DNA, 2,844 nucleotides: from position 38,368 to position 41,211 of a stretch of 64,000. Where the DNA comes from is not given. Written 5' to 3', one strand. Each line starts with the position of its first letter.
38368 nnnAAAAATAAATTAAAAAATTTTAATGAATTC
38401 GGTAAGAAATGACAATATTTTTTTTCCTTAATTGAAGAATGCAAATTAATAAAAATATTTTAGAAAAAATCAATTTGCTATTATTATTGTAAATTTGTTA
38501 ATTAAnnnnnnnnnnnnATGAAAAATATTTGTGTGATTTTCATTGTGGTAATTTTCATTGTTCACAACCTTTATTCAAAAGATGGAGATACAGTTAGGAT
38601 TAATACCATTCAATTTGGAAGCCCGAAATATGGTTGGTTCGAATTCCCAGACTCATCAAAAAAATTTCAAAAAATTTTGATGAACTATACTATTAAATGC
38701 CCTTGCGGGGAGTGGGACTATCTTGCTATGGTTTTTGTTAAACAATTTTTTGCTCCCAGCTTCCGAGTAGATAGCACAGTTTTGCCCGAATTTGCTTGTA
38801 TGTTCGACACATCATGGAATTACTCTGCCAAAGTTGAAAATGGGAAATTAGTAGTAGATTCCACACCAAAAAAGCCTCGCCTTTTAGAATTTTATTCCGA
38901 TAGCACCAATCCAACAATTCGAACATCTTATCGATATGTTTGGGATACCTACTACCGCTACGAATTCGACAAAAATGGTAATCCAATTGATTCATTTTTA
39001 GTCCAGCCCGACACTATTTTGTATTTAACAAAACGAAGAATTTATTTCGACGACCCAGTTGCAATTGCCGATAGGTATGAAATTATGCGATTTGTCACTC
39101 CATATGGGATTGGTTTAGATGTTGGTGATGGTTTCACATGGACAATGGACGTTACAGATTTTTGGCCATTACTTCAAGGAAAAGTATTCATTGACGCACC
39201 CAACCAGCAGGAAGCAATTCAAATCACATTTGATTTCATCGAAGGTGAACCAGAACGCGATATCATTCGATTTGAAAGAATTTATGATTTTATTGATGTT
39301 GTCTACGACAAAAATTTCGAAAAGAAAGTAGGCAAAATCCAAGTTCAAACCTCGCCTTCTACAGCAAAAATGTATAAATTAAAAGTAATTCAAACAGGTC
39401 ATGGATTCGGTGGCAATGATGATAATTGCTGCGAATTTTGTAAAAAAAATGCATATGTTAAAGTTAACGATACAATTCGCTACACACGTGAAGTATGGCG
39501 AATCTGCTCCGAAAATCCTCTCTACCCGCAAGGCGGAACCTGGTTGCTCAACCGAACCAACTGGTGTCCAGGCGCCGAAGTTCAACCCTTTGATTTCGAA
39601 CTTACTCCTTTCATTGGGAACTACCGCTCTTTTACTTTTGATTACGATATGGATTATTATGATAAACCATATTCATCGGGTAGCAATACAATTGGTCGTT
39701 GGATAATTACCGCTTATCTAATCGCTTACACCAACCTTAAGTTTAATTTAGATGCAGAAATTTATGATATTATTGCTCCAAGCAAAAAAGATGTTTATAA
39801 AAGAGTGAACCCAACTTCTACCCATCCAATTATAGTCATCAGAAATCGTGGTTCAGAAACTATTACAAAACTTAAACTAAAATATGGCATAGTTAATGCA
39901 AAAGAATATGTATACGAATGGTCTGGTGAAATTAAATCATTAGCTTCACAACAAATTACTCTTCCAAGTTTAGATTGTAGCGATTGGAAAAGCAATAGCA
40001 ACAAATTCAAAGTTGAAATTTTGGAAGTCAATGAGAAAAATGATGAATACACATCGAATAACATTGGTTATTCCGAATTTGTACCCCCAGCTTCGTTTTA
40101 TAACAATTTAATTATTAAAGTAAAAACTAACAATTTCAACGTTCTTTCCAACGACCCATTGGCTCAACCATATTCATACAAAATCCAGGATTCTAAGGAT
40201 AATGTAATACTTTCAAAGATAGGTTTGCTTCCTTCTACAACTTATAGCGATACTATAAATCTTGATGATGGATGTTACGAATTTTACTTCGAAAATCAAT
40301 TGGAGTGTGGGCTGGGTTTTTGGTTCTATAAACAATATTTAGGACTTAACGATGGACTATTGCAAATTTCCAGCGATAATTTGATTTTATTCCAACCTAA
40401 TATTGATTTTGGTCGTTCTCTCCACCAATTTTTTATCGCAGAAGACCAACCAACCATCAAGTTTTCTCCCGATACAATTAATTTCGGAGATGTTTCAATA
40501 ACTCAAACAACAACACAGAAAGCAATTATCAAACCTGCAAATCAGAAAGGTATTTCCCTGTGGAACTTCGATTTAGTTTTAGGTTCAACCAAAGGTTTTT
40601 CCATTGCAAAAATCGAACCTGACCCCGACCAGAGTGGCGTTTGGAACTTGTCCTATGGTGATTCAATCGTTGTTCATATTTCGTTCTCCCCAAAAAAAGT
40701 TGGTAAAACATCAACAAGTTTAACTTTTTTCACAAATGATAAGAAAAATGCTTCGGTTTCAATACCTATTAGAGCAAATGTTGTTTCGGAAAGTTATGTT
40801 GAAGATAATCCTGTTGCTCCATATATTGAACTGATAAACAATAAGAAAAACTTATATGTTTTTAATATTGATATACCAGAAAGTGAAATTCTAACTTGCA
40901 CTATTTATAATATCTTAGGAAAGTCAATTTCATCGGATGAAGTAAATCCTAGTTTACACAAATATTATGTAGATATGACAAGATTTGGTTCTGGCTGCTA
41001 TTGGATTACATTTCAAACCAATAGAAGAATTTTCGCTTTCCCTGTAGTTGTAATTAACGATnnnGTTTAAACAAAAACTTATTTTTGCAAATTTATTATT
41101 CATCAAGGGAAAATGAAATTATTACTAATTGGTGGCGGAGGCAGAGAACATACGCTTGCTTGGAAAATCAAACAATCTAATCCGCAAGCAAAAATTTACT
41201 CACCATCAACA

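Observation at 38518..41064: PNGase F-like glycoamidase homolog fused to a choice-of-anchor-D/ASH-like domain and a T9SS sorting domain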

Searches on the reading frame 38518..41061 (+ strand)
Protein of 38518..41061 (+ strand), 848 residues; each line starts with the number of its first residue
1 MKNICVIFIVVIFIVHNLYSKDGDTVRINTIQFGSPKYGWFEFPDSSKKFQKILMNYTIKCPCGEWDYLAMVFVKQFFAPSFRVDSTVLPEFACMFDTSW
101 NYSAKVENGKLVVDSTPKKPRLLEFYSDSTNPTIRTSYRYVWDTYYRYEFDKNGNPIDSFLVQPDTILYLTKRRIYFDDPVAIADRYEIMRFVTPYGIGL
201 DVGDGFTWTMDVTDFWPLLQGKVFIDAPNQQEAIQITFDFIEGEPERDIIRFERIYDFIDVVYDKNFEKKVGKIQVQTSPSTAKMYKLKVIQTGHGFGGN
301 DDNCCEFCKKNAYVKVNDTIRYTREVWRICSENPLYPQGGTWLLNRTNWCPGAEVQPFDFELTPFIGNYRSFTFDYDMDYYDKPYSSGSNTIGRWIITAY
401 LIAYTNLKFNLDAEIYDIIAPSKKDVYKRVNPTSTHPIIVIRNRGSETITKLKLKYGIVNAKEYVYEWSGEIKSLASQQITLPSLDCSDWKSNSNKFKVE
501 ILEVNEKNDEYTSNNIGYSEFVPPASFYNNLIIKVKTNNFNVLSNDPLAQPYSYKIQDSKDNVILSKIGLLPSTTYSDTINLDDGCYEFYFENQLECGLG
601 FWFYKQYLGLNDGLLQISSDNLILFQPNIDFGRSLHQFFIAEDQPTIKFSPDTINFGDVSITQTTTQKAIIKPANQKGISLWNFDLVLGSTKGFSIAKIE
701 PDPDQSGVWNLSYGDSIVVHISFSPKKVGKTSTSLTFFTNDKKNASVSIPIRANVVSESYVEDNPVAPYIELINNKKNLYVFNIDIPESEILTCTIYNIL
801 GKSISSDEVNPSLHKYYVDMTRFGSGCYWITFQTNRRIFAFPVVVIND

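Call 4: search_protein_families(library=pfam, proteins=[window:38518-41061:+], max_evalue=1)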
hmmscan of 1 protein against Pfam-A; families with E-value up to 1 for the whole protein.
window:38518-41061:+ (848 aa): 7 families
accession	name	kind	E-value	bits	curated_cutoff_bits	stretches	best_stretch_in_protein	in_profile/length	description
PF09113.15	N-glycanase_C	-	1.9e-18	67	25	1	263-402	2-140/140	Peptide-N-glycosidase F, C terminal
PF22544.2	HYDIN_VesB_CFA65-like_Ig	-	5.4e-08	33.4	25.5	1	645-753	1-99/100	HYDIN/CFA65/VesB-like, Ig-like domain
PF22073.2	Cep192_D4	-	9.3e-08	32.7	35.5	1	645-751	2-107/112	Cep192 domain 4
PF15780.11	ASH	-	2.7e-05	24.7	27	1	652-745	12-96/98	Abnormal spindle-like microcephaly-assoc'd, ASPM-SPD-2-Hydin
PF09112.15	N-glycanase_N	-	0.00023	21.4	22.4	1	185-225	107-157/177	Peptide-N-glycosidase F, N terminal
PF18962.6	Por_Secre_tail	-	0.00055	20.6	27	1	782-836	10-66/75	Secretion system C-terminal sorting domain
PF06467.20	zf-FCS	-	0.26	11.6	22.4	1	301-332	3-33/39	MYM-type Zinc finger with FCS sequence motif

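Call 5: search_protein_families(library=ncbifam, proteins=[window:38518-41061:+], max_evalue=1)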
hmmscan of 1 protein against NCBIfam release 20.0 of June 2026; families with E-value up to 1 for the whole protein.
window:38518-41061:+ (848 aa): 2 families
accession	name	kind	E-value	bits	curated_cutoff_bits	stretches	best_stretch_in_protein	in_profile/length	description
NF012200.0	choice_anch_D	domain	1.4e-05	25.6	45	1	643-743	13-107/108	choice-of-anchor D domain-containing protein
TIGR04183.1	Por_Secre_tail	domain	0.003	17.5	23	1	782-843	11-69/72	T9SS type A sorting domain-containing protein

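Call 6: search_solved_structures(query=window:38518-41061:+, max_evalue=10, show_alignments=3)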
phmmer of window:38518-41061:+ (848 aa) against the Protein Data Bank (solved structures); distinct sequences matched with E-value up to 10: 7.
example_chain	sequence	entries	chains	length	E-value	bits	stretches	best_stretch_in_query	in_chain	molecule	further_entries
3pms_A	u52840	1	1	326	1.7e-14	56.1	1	185-409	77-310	Peptide:N-glycosidase F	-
1pnf_A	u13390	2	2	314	4.8e-14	54.7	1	185-408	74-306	PEPTIDE-N(4)-(N-ACETYL-BETA-D-GLUCOSAMINYL)ASPARAGINE AMIDASE F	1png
3ks7_A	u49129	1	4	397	7.9e-10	40.7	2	205-347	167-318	Putative Putative PNGase F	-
9lwg_A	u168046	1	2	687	1.8e-09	39.5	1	207-366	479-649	Si:dkey-256h2.1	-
4qhb_A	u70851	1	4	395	6.7e-09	37.6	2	205-347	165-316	Uncharacterized protein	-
5j9g_A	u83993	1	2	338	0.37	12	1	754-817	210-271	Glyceraldehyde-3-p dehydrogenase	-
3e7h_A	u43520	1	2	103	1.1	10.5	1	414-485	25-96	DNA-directed RNA polymerase subunit beta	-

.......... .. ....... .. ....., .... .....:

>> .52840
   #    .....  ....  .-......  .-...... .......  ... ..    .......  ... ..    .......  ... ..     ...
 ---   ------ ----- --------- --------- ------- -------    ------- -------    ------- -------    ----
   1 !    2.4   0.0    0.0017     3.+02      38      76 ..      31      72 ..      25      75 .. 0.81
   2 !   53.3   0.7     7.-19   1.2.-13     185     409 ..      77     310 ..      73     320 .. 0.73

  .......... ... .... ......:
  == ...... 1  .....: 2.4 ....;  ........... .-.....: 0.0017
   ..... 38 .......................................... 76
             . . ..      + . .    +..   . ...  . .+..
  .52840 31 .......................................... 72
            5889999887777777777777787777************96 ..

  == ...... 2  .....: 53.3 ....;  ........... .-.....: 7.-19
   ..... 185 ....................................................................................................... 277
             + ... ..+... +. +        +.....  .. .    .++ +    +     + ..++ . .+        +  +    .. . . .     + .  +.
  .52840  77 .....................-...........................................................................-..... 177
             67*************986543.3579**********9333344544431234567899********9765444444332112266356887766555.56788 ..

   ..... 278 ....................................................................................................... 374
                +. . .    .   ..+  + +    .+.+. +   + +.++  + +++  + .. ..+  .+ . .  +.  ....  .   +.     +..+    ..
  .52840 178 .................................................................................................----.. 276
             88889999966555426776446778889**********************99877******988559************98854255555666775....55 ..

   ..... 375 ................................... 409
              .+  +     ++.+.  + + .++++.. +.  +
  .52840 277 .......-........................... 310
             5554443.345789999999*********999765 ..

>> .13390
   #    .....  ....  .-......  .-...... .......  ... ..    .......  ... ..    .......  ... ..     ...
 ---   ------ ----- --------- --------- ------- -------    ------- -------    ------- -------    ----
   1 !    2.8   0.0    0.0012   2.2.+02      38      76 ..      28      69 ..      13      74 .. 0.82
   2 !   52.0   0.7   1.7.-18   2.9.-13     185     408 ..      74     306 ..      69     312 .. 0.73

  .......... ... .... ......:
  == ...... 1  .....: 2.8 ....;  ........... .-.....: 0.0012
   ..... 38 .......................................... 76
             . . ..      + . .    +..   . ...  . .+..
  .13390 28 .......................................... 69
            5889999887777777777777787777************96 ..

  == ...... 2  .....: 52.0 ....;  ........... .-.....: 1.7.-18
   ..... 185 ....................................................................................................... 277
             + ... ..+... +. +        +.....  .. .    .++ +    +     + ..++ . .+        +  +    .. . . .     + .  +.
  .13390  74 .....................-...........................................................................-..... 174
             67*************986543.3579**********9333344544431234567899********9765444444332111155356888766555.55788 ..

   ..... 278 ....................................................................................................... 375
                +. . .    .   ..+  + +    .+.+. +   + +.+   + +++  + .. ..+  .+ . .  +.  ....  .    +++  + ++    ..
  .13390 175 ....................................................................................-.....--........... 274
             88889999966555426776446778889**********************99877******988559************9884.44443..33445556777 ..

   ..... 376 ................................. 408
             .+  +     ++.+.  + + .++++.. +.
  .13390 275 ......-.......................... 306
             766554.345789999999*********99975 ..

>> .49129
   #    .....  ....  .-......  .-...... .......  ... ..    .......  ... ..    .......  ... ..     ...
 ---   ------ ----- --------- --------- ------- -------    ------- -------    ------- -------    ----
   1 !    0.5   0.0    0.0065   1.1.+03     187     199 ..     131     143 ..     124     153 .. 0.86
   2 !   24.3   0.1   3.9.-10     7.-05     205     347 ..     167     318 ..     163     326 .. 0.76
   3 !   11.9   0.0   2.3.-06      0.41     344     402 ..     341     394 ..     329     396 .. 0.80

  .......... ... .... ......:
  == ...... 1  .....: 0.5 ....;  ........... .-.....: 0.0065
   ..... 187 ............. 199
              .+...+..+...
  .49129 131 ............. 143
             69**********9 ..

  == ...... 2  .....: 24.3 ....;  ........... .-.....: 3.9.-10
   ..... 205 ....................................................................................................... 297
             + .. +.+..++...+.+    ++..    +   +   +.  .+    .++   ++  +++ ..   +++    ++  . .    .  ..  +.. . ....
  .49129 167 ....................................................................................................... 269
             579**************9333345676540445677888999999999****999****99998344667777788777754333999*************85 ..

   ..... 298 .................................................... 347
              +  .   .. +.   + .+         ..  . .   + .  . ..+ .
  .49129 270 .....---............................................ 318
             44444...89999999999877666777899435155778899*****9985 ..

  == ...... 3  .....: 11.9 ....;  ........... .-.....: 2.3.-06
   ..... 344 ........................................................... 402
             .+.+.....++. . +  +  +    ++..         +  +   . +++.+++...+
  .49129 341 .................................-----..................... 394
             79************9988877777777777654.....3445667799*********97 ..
